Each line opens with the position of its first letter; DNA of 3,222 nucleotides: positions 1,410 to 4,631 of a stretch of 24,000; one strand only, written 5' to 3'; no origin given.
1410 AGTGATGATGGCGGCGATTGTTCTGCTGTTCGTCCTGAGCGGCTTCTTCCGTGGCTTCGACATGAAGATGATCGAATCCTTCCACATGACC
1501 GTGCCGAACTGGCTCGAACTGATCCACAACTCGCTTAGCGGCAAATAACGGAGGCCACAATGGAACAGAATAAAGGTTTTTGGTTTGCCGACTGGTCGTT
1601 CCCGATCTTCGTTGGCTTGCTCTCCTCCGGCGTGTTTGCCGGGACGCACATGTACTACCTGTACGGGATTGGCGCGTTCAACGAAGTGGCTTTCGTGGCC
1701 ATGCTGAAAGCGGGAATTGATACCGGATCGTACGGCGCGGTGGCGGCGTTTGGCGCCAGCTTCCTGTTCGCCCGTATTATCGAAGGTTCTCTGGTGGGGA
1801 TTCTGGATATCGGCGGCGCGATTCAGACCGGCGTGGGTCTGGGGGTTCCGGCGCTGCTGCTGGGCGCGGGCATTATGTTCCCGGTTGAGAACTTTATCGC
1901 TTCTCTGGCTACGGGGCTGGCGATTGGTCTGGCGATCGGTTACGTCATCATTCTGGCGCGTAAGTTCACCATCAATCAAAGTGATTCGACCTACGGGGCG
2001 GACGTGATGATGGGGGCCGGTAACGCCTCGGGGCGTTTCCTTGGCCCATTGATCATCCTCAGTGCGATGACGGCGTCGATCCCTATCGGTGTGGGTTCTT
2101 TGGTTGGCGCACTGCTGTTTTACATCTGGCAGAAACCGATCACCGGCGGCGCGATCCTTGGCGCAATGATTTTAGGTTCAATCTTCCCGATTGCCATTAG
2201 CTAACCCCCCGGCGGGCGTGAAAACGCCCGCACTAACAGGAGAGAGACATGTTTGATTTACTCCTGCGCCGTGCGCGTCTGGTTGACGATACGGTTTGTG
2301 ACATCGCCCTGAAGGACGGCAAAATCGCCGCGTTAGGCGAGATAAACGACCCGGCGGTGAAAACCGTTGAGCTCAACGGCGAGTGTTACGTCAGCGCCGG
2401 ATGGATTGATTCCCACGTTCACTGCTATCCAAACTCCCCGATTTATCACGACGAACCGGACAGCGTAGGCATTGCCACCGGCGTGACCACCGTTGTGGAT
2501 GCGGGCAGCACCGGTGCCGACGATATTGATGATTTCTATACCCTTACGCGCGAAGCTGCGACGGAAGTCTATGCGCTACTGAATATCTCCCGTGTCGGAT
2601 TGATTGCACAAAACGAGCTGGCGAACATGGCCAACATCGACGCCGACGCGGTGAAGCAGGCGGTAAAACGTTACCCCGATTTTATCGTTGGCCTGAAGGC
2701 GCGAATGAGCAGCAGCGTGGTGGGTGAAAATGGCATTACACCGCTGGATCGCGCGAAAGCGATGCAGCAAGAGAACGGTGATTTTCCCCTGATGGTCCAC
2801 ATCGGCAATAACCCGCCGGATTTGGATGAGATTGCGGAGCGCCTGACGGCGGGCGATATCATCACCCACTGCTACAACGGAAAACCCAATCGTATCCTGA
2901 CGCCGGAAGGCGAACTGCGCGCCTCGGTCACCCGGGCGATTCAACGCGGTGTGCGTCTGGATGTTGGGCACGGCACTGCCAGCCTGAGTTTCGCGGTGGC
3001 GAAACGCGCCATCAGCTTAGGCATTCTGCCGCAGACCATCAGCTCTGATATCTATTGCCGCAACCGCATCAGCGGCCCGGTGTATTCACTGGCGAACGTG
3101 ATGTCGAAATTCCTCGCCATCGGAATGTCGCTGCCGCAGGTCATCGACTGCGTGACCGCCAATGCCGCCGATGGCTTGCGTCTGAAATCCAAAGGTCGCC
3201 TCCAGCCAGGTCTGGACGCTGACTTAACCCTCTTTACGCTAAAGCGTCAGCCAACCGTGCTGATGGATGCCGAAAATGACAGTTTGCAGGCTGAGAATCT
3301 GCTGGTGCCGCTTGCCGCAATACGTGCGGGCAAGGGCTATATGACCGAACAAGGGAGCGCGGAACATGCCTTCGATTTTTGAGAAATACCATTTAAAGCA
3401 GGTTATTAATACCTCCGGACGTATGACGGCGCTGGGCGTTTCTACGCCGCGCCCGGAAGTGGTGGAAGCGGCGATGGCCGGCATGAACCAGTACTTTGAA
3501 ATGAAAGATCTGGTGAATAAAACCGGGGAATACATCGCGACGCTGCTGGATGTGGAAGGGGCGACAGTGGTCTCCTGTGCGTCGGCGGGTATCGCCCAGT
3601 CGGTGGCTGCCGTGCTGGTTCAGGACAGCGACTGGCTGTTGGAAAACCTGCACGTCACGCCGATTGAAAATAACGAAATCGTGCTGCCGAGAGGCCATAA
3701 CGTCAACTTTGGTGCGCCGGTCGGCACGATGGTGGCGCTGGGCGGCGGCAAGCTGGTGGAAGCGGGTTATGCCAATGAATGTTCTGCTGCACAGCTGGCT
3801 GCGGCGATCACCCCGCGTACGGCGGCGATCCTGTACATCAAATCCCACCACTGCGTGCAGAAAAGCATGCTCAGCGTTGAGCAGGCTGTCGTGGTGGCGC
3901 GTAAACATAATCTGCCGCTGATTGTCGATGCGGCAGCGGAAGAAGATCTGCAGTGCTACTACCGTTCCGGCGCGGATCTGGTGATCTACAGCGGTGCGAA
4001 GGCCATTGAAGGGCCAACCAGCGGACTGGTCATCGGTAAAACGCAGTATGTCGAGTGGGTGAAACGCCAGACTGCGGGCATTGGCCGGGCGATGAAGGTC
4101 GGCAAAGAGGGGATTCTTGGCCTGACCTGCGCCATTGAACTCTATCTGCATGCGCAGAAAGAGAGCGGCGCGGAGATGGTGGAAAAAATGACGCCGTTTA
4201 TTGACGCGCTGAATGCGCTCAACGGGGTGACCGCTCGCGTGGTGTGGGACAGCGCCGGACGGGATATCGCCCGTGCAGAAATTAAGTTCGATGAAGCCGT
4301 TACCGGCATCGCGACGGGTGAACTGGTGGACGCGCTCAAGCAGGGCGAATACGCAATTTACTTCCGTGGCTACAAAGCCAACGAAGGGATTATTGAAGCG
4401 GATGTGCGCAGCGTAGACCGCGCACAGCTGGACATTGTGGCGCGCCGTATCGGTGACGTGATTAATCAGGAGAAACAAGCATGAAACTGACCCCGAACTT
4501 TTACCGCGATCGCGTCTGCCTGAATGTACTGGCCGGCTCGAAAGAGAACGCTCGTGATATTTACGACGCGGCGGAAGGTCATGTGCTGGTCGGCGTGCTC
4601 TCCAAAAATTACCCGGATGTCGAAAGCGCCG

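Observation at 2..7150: PRD-regulated catabolic cluster with four uncharacterised proteins (SFCGS, small soluble, two membrane) where a PTS EIIABCD would be expected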

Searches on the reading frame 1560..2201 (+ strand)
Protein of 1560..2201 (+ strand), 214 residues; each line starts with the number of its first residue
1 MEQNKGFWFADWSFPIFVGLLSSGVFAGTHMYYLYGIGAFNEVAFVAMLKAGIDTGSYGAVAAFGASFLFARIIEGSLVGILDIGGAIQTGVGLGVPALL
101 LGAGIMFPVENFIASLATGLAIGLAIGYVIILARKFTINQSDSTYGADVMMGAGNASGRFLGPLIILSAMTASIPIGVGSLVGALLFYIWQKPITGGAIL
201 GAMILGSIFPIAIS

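Call 6: search_protein_families(library=pfam, proteins=[window:1560-2201:+], max_evalue=0.01)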
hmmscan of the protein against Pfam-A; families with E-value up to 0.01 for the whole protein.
window:1560-2201:+ (214 aa): 1 family
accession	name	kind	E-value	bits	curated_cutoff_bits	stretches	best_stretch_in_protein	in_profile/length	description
PF14187.11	DUF4310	-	5.2e-108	360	27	1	3-211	1-209/209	Domain of unknown function (DUF4310)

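Call 7: search_protein_families(library=ncbifam, proteins=[window:1560-2201:+], max_evalue=0.01)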
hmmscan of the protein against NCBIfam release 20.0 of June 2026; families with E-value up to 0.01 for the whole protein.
window:1560-2201:+ (214 aa): 1 family
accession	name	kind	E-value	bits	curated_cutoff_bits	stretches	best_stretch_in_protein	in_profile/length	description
TIGR03579.1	EF_0833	hypoth_equivalog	1.5e-118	394.2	215.45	1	5-213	1-209/209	conserved hypothetical protein EF_0833/AHA_3914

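Call 24: search_solved_structures(query=window:1560-2201:+, max_evalue=10, show_alignments=2)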
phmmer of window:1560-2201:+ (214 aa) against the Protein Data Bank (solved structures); distinct sequences matched with E-value up to 10: 1.
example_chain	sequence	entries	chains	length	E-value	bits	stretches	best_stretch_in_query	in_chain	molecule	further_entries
6aca_A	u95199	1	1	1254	0.28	14.3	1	46-160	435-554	Mycobacterium tuberculosis Mfd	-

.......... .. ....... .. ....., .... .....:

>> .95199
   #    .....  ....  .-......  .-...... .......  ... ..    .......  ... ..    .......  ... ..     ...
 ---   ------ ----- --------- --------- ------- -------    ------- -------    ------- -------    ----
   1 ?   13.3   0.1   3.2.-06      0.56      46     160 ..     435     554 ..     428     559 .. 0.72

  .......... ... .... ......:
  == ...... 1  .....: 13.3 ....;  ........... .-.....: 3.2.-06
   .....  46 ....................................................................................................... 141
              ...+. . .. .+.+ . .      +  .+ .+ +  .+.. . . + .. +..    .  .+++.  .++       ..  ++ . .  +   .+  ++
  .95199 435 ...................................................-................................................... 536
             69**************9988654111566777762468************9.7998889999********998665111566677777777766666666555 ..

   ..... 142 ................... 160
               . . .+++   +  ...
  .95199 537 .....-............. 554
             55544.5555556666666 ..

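Call 105: search_solved_structures(query=A10, max_evalue=10)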
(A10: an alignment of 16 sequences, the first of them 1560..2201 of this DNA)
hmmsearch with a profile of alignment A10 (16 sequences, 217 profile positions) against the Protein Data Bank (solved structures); distinct sequences matched with E-value up to 10: 27.
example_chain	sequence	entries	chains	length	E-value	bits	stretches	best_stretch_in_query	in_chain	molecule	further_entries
8iwh_X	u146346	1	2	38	0.17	14.8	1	109-139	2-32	Photosystem II reaction center X protein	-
2v3w_A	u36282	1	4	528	1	12.2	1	115-191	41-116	BENZOYLFORMATE DECARBOXYLASE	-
4jub_A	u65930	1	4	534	1.1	12.1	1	115-191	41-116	Benzoylformate decarboxylase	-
4juc_A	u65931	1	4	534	1.3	11.9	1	115-191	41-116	Benzoylformate decarboxylase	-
1po7_A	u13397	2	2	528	1.3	11.9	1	115-191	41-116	Benzoylformate decarboxylase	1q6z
3f6b_X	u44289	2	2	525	1.3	11.9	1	115-191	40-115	Benzoylformate decarboxylase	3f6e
4k9o_A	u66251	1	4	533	1.3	11.9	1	115-191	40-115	Benzoylformate decarboxylase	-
2fn3_A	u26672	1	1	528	1.3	11.9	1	115-191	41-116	Benzoylformate decarboxylase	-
1pi3_A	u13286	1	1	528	1.3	11.9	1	115-191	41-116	Benzoylformate decarboxylase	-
1yno_A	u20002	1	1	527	1.3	11.9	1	115-191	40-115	Benzoylformate decarboxylase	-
1bfd_A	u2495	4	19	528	1.3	11.9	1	115-191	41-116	BENZOYLFORMATE DECARBOXYLASE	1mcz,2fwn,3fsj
4k9k_A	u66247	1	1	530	1.3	11.9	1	115-191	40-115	Benzoylformate decarboxylase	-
9v67_A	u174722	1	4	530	1.3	11.9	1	115-191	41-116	Benzoylformate decarboxylase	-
4k9m_A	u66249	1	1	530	1.3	11.9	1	115-191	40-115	Benzoylformate decarboxylase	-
4k9l_A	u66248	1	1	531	1.3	11.9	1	115-191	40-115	Benzoylformate decarboxylase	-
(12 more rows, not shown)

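Call 106: search_protein_families(library=pfam, alignment_id=A10, max_evalue=10)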
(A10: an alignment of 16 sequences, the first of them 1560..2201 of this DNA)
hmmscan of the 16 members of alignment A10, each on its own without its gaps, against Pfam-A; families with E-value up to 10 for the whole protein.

A. member 1, window:1560-2201:+ (214 aa): 1 family
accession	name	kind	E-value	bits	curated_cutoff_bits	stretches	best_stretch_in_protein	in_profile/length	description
PF14187.11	DUF4310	-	5.2e-108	360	27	1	3-211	1-209/209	Domain of unknown function (DUF4310)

B. families by the number of members that match (of 16 scanned): 10 families
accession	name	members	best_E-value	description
PF14187.11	DUF4310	16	5.2e-108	Domain of unknown function (DUF4310)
PF12430.13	ABA_GPCR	1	0.0092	Abscisic acid G-protein coupled receptor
PF05421.16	DUF751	1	0.029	Protein of unknown function (DUF751)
PF02665.19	Nitrate_red_gam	1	0.075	Nitrate reductase gamma subunit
PF12656.12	G-patch_2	1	0.093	G-patch domain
PF06699.16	PIG-F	1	0.11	GPI biosynthesis protein family Pig-F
PF13221.11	DUF4029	1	0.29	Protein of unknown function (DUF4029)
PF22514.2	EXPB1_D1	1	0.36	EXPB1-like domain 1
PF18205.6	VPDSG-CTERM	1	1.1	VPDSG-CTERM motif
PF14738.11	CFAP91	1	1.5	Cilia- and flagella-associated protein 91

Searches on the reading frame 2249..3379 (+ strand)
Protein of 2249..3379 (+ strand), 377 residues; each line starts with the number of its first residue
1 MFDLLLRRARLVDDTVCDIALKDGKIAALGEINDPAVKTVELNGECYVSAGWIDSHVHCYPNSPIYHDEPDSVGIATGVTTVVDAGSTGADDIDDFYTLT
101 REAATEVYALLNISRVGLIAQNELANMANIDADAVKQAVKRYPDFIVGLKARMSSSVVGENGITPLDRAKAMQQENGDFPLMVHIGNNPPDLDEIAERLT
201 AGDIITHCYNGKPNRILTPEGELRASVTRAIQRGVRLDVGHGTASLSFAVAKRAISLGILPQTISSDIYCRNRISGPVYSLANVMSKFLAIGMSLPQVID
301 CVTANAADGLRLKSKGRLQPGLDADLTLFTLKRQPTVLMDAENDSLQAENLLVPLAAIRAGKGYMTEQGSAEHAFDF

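Call 6: search_protein_families(library=pfam, proteins=[window:2249-3379:+], max_evalue=0.01)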
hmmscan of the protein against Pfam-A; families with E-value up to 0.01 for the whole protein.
window:2249-3379:+ (377 aa): 3 families
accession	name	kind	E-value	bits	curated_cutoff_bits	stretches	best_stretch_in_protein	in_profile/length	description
PF01979.26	Amidohydro_1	-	1.8e-09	37.8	25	1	47-333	1-322/345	Amidohydrolase family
PF07969.17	Amidohydro_3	-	3.3e-05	24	29.7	1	292-335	406-448/472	Amidohydrolase family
PF22647.2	EF_0837-like_N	-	7.7e-05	23.2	27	1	318-363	1-46/48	Deacetylase EF_0837-like composite domain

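Call 7: search_protein_families(library=ncbifam, proteins=[window:2249-3379:+], max_evalue=0.01)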
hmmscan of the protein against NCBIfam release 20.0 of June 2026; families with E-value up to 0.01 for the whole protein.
window:2249-3379:+ (377 aa): 37 families (the best 25 are shown)
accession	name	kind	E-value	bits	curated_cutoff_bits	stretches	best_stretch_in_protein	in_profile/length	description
TIGR03583.1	EF_0837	hypoth_equivalog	6.4e-177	588.1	432.15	1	3-364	2-364/365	amidohydrolase/deacetylase family metallohydrolase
NF006689.0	PRK09237.1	equivalog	5e-152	505.9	371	1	1-375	2-381/383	amidohydrolase/deacetylase family metallohydrolase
NF009060.0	PRK12394.1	equivalog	3.7e-71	239.9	442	1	16-362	22-371/381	metallo-dependent hydrolase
NF004839.0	PRK06189.1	equivalog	1.1e-14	53.9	631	2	1-89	2-88/451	allantoinase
TIGR03178.1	allantoinase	equivalog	1.4e-13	50.5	357.85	2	274-337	328-391/441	allantoinase AllB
NF002668.0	PRK02382.1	equivalog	1.6e-12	46.9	452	2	5-94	2-95/436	dihydroorotase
NF058539.1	ergo_uti2_ErtD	equivalog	1.6e-11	43.8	650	1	15-121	17-125/449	hydantoin-5-propionate amidohydrolase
NF006560.0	PRK09061.1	subfamily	1.6e-11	43.2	340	1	1-103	25-124/517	amidohydrolase family protein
NF005960.0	PRK08044.1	equivalog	4e-11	42.3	688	2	292-338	354-399/453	allantoinase AllB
NF006559.0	PRK09060.1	equivalog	5.2e-11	41.5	482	2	280-338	330-389/444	dihydroorotase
NF009941.0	PRK13404.1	subfamily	4.6e-10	38.7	647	1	2-62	4-66/478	dihydropyrimidinase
NF058538.1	ergo_util_ErtD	equivalog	2e-08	33.5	600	1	19-86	21-89/446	hydantoin-5-propionate amidohydrolase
NF004636.0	PRK05985.1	subfamily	2.5e-08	33.1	408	1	3-58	4-60/398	amidohydrolase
TIGR01178.1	ade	equivalog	5.3e-08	31.8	472.5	1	17-83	20-82/552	adenine deaminase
TIGR00857.1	pyrC_multi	subfamily_domain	3e-07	29.8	279.05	1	292-339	330-377/412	dihydroorotase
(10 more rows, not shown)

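Call 109: search_solved_structures(query=window:2249-3379:+, max_evalue=1e-10)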
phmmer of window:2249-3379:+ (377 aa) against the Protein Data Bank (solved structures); distinct sequences matched with E-value up to 1e-10: 4.
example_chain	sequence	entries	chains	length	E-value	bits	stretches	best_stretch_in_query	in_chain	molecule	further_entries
8wzy_A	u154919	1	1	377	3.1e-213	710.4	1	1-377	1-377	Dihydroorotase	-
2ics_A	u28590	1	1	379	1.8e-107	362.5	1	2-367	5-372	Adenine Deaminase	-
2ogj_A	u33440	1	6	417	1.5e-61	211.5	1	22-359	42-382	Dihydroorotase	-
8je0_A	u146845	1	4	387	1.7e-38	135.6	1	17-358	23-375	Amidase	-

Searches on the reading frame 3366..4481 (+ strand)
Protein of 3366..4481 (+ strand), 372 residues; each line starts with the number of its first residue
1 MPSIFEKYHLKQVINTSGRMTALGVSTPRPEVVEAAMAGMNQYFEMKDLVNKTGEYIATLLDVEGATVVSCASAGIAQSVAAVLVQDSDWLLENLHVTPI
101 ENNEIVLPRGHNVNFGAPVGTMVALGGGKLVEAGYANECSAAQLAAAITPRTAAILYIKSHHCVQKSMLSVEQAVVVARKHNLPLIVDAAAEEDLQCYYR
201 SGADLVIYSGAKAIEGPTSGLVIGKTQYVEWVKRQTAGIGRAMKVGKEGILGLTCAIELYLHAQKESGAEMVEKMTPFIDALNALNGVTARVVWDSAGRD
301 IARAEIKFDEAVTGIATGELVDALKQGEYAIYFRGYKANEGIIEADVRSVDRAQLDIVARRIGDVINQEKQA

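Call 6: search_protein_families(library=pfam, proteins=[window:3366-4481:+], max_evalue=0.01)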
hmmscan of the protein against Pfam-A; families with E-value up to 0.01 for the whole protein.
window:3366-4481:+ (372 aa): 4 families
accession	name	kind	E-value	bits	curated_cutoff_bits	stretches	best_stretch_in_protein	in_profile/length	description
PF03841.19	SelA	-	2.3e-15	57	22.8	1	14-320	2-317/367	L-seryl-tRNA selenium transferase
PF01053.26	Cys_Met_Meta_PP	-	8.2e-07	28.3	27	1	131-226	117-215/381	Cys/Met metabolism PLP-dependent enzyme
PF01212.27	Beta_elim_lyase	-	1e-05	25.4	27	1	110-263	80-248/288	Beta-eliminating lyase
PF01041.23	DegT_DnrJ_EryC1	-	0.0048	16.6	19.8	1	140-191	101-148/360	DegT/DnrJ/EryC1/StrS aminotransferase family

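Call 7: search_protein_families(library=ncbifam, proteins=[window:3366-4481:+], max_evalue=0.01)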
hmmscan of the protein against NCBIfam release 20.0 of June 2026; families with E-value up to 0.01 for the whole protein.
window:3366-4481:+ (372 aa): 20 families
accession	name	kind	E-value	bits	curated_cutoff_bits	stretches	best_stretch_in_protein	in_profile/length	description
TIGR01437.1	selA_rel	subfamily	2.1e-182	605.9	385.3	1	4-365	1-362/363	DgaE family pyridoxal phosphate-dependent ammonia lyase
NF047797.1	glminPNH3LysDgaE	equivalog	9.4e-113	376.9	600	1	4-369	3-365/367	D-glucosaminate-6-phosphate ammonia lyase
TIGR00474.1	selA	equivalog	4.7e-17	62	267.9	1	7-267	70-341/455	L-seryl-tRNA(Sec) selenium transferase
NF006096.0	PRK08248.1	equivalog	8.4e-08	31.2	726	1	135-231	133-231/431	homocysteine synthase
NF006095.0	PRK08247.1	equivalog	1.5e-07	30.5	585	1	131-228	117-217/369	methionine biosynthesis PLP-dependent protein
NF004650.0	PRK05994.1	equivalog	1.8e-07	30.4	667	1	135-233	132-232/427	O-acetylhomoserine aminocarboxypropyltransferase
TIGR03576.1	pyridox_MJ0158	hypoth_equivalog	1.5e-06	27.6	304.45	1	167-242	150-234/346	TIGR03576 family pyridoxal phosphate-dependent enzyme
NF005263.0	PRK06767.1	equivalog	1.7e-06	27.3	617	1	116-236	111-234/392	methionine gamma-lyase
TIGR01326.1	OAH_OAS_sulfhy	subfamily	3.9e-06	25.9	495.1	1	133-224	124-218/418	O-acetylhomoserine aminocarboxypropyltransferase/cysteine synthase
NF041088.1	ala_glut_racmase_Arch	equivalog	2.6e-05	23.4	629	1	131-232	122-226/381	bifunctional L-alanine/L-glutamate racemase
NF006003.0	PRK08133.1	equivalog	3.6e-05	22.6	522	1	131-234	131-238/396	O-succinylhomoserine sulfhydrylase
NF005810.0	PRK07671.1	equivalog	0.00019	20.6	594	1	131-224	114-210/377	bifunctional cystathionine gamma-lyase/homocysteine desulfhydrase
NF004821.0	PRK06176.1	equivalog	0.0002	20.4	642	1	141-223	124-205/380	cystathionine gamma-synthase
NF005870.0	PRK07810.1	equivalog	0.00034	19.2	618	1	132-242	139-253/406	O-succinylhomoserine sulfhydrylase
NF005872.0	PRK07812.1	equivalog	0.00036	19.1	703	1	142-219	149-226/439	bifunctional o-acetylhomoserine/o-acetylserine sulfhydrylase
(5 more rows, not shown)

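Call 110: search_solved_structures(query=window:3366-4481:+, max_evalue=1e-10, show_alignments=1)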
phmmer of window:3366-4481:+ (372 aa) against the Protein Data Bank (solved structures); distinct sequences matched with E-value up to 1e-10: 2.
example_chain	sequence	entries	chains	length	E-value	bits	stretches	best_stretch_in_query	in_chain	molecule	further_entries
7lc0_A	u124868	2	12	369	3.7e-87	295.7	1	2-365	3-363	Putative selenocysteine synthase (L-seryl-tRNA(Ser) selenium transferase) | D-glucosaminate-6-phosphate ammonia lyase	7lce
8t7j_A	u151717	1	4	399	3.1e-63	217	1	11-365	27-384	Putative selenocysteine synthase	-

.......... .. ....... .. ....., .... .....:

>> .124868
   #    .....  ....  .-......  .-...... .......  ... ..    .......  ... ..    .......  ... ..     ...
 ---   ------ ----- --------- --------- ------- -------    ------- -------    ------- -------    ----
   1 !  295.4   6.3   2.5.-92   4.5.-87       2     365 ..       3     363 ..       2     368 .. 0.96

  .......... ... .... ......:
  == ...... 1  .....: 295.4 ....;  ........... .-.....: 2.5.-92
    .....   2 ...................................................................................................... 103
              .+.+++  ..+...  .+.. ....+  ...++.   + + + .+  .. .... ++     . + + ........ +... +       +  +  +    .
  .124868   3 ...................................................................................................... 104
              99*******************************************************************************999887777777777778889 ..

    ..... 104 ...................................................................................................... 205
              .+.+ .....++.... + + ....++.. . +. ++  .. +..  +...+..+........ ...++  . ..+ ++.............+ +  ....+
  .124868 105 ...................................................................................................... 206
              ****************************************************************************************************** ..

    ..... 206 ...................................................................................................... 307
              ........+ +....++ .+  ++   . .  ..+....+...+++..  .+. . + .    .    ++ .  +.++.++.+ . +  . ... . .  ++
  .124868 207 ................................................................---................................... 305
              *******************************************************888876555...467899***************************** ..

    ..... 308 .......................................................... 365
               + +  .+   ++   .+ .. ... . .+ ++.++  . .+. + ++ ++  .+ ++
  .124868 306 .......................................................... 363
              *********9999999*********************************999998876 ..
